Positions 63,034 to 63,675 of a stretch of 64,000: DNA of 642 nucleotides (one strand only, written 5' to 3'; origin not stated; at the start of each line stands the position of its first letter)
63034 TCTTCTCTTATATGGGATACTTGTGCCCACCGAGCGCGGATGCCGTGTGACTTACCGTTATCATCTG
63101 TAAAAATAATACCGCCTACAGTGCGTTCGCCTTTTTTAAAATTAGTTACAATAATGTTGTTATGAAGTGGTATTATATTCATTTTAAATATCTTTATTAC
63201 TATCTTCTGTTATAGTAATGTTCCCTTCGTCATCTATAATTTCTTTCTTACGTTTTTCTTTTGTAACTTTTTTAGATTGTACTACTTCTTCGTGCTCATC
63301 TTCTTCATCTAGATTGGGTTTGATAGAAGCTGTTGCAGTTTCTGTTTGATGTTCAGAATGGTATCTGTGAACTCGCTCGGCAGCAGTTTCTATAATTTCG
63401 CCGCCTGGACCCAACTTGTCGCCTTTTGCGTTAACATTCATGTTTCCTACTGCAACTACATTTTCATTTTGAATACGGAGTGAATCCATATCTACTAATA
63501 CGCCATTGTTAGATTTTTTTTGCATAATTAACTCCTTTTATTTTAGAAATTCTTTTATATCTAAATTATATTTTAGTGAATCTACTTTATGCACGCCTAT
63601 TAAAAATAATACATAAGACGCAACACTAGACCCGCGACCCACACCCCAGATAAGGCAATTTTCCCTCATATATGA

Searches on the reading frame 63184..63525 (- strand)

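Call 3: search_protein_families(library=pfam, proteins=[window:63184-63525:-], max_evalue=0.01)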
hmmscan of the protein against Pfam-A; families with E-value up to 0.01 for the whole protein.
window:63184-63525:- (113 aa): 0 families

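Call 46: search_protein_families(library=phrogs, proteins=[window:63184-63525:-], max_evalue=0.001)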
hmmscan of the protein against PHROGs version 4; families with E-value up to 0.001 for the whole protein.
window:63184-63525:- (113 aa): 1 family
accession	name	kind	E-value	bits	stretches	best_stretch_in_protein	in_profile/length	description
phrog_14844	-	unknown function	3.1e-11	44.7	1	4-62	5-63/115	-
